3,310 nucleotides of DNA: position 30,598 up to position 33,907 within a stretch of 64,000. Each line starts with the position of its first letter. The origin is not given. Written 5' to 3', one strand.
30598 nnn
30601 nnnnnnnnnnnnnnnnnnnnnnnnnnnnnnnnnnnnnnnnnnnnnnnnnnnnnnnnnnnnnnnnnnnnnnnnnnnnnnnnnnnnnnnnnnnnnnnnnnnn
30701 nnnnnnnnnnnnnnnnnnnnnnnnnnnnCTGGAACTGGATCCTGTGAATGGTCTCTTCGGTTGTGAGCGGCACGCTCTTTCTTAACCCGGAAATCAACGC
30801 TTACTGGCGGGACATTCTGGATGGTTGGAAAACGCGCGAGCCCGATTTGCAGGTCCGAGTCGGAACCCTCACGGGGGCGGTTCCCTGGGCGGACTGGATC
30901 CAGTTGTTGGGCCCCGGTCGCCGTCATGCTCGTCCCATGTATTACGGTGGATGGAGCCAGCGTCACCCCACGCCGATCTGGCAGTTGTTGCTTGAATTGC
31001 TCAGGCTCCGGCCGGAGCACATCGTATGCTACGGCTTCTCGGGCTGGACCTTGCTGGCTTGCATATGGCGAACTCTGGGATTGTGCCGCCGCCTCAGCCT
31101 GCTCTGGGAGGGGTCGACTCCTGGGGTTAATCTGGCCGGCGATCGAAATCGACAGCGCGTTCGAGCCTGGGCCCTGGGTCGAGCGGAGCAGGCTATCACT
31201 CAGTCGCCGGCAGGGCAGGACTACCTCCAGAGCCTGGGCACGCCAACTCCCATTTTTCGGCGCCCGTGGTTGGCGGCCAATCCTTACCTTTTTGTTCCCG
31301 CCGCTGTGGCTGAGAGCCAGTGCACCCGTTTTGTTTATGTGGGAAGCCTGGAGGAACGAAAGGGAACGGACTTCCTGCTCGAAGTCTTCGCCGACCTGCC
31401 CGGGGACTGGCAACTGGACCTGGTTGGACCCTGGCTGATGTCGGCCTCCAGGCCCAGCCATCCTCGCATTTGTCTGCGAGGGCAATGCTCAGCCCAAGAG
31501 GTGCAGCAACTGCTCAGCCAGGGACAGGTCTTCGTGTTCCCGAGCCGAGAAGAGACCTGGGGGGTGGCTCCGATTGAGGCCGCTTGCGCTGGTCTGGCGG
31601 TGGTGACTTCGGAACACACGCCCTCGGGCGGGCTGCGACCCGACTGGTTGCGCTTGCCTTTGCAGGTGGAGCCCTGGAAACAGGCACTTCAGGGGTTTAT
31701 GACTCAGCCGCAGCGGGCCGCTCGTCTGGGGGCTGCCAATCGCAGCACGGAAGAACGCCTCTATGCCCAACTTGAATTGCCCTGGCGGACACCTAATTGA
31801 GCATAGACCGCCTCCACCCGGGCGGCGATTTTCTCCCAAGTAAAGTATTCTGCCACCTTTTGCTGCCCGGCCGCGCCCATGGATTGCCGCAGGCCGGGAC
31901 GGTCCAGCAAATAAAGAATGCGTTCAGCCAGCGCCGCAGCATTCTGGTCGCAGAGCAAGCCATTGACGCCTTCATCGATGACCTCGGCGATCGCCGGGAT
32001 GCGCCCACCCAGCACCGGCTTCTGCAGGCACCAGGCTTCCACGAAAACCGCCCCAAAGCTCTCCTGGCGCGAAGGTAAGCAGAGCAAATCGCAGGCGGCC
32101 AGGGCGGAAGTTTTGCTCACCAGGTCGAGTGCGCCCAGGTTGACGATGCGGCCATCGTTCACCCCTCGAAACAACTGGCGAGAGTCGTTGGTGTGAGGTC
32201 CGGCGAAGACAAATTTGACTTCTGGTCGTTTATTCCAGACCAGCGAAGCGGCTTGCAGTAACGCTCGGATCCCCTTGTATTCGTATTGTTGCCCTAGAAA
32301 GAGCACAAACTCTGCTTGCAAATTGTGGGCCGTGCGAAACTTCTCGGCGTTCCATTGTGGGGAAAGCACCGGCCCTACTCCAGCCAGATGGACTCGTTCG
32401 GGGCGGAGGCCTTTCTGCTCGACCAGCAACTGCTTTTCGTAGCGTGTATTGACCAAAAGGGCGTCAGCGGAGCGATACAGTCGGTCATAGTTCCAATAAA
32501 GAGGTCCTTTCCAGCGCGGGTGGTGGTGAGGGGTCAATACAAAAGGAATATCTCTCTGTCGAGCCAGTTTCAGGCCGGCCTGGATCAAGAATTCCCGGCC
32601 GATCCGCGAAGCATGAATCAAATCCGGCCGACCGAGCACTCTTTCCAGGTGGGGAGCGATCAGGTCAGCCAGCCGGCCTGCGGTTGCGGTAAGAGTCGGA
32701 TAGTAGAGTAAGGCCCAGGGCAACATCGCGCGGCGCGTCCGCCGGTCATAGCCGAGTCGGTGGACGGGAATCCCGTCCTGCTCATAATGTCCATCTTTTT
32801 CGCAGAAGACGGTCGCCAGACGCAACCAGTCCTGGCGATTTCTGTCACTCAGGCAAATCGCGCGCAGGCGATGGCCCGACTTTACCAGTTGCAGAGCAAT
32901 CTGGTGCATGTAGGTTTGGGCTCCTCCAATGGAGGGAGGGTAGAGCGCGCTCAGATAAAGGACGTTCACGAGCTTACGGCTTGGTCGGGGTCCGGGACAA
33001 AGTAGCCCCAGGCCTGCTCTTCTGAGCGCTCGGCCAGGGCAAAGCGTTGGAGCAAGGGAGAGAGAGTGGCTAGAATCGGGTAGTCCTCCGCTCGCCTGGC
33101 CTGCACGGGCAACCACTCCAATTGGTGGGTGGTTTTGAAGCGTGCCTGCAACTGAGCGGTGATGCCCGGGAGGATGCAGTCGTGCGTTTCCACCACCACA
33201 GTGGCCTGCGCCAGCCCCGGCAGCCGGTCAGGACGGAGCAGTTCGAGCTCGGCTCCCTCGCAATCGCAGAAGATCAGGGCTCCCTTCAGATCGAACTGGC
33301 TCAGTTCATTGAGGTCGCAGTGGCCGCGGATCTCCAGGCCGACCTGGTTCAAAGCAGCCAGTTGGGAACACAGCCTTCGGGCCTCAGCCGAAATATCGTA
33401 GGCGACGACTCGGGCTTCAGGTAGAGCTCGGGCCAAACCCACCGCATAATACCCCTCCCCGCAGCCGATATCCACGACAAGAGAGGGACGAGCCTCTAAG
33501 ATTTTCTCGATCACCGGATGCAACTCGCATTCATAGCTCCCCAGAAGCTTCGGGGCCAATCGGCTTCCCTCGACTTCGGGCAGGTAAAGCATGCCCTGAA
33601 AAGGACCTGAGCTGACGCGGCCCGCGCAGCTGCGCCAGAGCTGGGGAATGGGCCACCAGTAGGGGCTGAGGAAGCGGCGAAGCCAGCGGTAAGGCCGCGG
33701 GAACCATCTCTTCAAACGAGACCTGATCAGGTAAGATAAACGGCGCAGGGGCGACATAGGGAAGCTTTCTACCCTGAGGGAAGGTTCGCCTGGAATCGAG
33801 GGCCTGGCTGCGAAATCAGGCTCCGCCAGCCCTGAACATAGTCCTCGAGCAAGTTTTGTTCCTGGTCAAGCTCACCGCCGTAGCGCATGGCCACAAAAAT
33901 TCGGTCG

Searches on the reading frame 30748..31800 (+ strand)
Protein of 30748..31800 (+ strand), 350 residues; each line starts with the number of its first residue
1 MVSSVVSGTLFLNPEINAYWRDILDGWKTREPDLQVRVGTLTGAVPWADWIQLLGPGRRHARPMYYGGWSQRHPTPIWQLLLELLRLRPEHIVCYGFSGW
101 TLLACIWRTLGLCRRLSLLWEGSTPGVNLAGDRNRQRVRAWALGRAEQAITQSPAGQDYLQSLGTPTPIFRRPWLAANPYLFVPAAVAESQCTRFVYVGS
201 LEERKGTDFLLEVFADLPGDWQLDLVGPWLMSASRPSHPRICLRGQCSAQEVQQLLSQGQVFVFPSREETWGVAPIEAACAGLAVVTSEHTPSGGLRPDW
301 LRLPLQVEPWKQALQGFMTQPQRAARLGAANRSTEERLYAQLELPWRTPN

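Call 7: search_protein_families(library=pfam, proteins=[window:30748-31800:+], max_evalue=0.001)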
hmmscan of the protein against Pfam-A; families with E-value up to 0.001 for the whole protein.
window:30748-31800:+ (350 aa): 3 families
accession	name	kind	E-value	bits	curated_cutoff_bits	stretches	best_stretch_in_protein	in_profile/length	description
PF13692.12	Glyco_trans_1_4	-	1.1e-15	58.5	27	1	194-290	3-108/142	Glycosyl transferases group 1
PF00534.26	Glycos_transf_1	-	4.4e-14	52.8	26.4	1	195-290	18-124/172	Glycosyl transferases group 1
PF20706.3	GT4-conflict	-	0.00022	20.8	26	1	249-291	272-314/385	Family 4 Glycosyltransferase in conflict systems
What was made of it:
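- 30748..31800 (+): GT4-family glycosyltransferase (peripheral; probable sugar elaboration). Pfam Glyco_trans_1_4 and Glycos_transf_1 (call 7).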

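Call 76: search_protein_families(library=ncbifam, proteins=[window:30748-31800:+], max_evalue=0.00001)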
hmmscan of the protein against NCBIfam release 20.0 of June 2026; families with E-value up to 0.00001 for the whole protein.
window:30748-31800:+ (350 aa): 3 families
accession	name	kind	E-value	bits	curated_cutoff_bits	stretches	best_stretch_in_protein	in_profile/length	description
NF053787.1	GlcN_PG_synth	equivalog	2.3e-08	33.3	480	1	194-289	199-292/361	N-acetylglucosaminyl phosphatidylglycerol synthase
TIGR04047.1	MSMEG_0565_glyc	hypoth_equivalog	1.3e-07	31.1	259.85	0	240-293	258-311/373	MSMEG_0565 family glycosyltransferase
NF041876.1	EPS_EpsE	equivalog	3e-07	30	400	1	240-335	277-376/389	exopolysaccharide biosynthesis GT4 family glycosyltransferase EpsE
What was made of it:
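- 30748..31800 (+): Weak NCBIfam matches to lipid- and EPS-type GT4s (call 76).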

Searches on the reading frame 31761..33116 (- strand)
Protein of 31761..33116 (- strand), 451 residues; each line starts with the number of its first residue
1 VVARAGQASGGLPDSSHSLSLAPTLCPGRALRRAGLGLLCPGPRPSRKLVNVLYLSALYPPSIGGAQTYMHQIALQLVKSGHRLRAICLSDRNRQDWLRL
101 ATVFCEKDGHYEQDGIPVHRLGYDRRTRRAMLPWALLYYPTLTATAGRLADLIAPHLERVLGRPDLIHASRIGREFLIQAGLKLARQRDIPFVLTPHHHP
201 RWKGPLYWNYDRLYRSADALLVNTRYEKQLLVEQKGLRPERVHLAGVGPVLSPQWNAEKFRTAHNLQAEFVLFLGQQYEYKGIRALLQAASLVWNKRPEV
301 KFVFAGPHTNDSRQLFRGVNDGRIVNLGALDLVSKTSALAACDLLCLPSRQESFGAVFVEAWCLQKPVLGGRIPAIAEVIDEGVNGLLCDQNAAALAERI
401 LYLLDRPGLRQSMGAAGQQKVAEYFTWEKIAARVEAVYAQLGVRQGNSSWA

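Call 7: search_protein_families(library=pfam, proteins=[window:31761-33116:-], max_evalue=0.001)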
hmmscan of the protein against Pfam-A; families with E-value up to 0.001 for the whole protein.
window:31761-33116:- (451 aa): 6 families
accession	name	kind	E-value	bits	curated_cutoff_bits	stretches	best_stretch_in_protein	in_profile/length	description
PF00534.26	Glycos_transf_1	-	1.9e-26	93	26.4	1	258-419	5-171/172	Glycosyl transferases group 1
PF13692.12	Glyco_trans_1_4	-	9.2e-25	88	27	1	271-405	4-141/142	Glycosyl transferases group 1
PF13579.12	Glyco_trans_4_4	-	3.1e-22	80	29.7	1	64-246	1-156/158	Glycosyl transferase 4-like domain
PF13439.12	Glyco_transf_4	-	3.1e-17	63.6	28.5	1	63-244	1-161/170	Glycosyltransferase Family 4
PF13524.12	Glyco_trans_1_2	-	1.4e-06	28.8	25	1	297-434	12-142/144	Glycosyl transferase-like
PF20706.3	GT4-conflict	-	0.00037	20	26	1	258-387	187-327/385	Family 4 Glycosyltransferase in conflict systems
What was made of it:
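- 31761..32909 (-): GT4-family glycosyltransferase, last gene of the divergent C-like / MT / GT4 unit. Pfam Glycos_transf_1 (93 bits) and Glyco_trans_4_4 (call 7).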

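Call 76: search_protein_families(library=ncbifam, proteins=[window:31761-33116:-], max_evalue=0.00001)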
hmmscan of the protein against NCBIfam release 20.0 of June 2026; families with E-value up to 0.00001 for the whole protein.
window:31761-33116:- (451 aa): 19 families
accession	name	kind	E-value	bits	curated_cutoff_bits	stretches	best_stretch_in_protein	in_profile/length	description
TIGR03449.1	mycothiol_MshA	equivalog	1.5e-18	66.9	462.5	1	213-440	161-402/406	D-inositol-3-phosphate glycosyltransferase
NF047684.1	TeichurnBiosyTuaC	equivalog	5.9e-17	61.7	550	1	51-440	2-388/391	teichuronic acid biosynthesis protein TuaC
TIGR03999.1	thiol_BshA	equivalog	9.8e-17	60.9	273.7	1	302-441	234-373/375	N-acetyl-alpha-D-glucosaminyl L-malate synthase BshA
NF038229.1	Glyco4_Geo_Pelo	equivalog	1.3e-16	60.5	400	1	209-440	102-335/338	GPMC system family 4 glycosyltransferase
NF041876.1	EPS_EpsE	equivalog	1.5e-16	60.7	400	1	236-432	182-387/389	exopolysaccharide biosynthesis GT4 family glycosyltransferase EpsE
TIGR04047.1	MSMEG_0565_glyc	hypoth_equivalog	2.3e-15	56.5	259.85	1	186-439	106-372/373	MSMEG_0565 family glycosyltransferase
TIGR02149.1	glgA_Coryne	subfamily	1.2e-14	54.2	302.4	1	262-440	196-389/391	glycogen synthase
NF038295.1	EPS_HpsP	equivalog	3.6e-14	52.6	550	1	263-441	200-387/388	hormogonium polysaccharide biosynthesis glycosyltransferase HpsP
NF053787.1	GlcN_PG_synth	equivalog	4.4e-14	52.1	480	1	211-441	138-359/361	N-acetylglucosaminyl phosphatidylglycerol synthase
TIGR04063.1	stp3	hypoth_equivalog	2.5e-13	49.7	442.05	1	258-441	202-395/397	TIGR04063 family PEP-CTERM/XrtA system glycosyltransferase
TIGR03088.1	stp2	hypoth_equivalog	1.6e-10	40.6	409.05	1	298-440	228-372/374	TIGR03088 family PEP-CTERM/XrtA system glycosyltransferase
TIGR04157.1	glyco_rSAM_CFB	subfamily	4.7e-10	39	400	1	209-438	162-406/406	TIGR04157 family glycosyltransferase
NF053513.1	Gtran_IagA_BgsA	equivalog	5.7e-10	38.7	460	1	212-440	101-330/333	LTA glycolipid anchor biosynthesis glycosyltransferase, IagA/BgsA family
NF038298.1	EPS_HpsO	equivalog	2.2e-08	33.3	575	1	350-441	297-387/388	hormogonium polysaccharide biosynthesis glycosyltransferase HpsO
NF041010.1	glycosy_Agl16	equivalog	2.5e-08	33.2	575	1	165-441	75-351/352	glycosylation protein Agl16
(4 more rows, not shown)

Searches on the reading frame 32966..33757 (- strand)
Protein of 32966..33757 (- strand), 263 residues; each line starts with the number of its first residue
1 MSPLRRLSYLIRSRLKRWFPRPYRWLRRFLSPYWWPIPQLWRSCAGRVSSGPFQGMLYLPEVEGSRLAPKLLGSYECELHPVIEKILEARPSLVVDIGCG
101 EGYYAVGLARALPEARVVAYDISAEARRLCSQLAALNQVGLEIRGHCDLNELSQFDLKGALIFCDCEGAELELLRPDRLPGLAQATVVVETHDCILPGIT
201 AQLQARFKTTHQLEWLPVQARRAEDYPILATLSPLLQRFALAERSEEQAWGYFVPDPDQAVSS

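Call 7: search_protein_families(library=pfam, proteins=[window:32966-33757:-], max_evalue=0.001)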
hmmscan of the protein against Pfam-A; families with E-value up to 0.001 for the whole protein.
window:32966-33757:- (263 aa): 6 families
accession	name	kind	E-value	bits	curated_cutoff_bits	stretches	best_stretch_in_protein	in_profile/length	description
PF13649.12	Methyltransf_25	-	2.9e-08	34.7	27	1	94-164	1-70/97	Methyltransferase domain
PF05175.20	MTS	-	2.6e-06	27.6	23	1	90-143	31-85/170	Methyltransferase small domain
PF13847.12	Methyltransf_31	-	3.7e-06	27.1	27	1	94-139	7-53/145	Methyltransferase domain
PF08242.18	Methyltransf_12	-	1.5e-05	26.1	30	1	95-138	1-45/98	Methyltransferase domain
PF08241.18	Methyltransf_11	-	3.2e-05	24.9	21.2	1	95-143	1-46/95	Methyltransferase domain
PF13489.12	Methyltransf_23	-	0.00045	20.4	27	1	79-129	9-59/164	Methyltransferase domain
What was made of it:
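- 32966..33757 (-): SAM-dependent methyltransferase. Pfam Methyltransf_25 and Methyltransf_31 (call 7).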

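Call 76: search_protein_families(library=ncbifam, proteins=[window:32966-33757:-], max_evalue=0.00001)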
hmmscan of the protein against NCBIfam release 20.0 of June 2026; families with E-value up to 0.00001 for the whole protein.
window:32966-33757:- (263 aa): 2 families
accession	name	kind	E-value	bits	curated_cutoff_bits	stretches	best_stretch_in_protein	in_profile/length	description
TIGR03534.1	RF_mod_PrmC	equivalog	4.7e-07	29.5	199.1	1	83-140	81-138/253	peptide chain release factor N(5)-glutamine methyltransferase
TIGR01444.1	fkbM_fam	subfamily_domain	5.7e-06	26.8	37.7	0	94-139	2-47/143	FkbM family methyltransferase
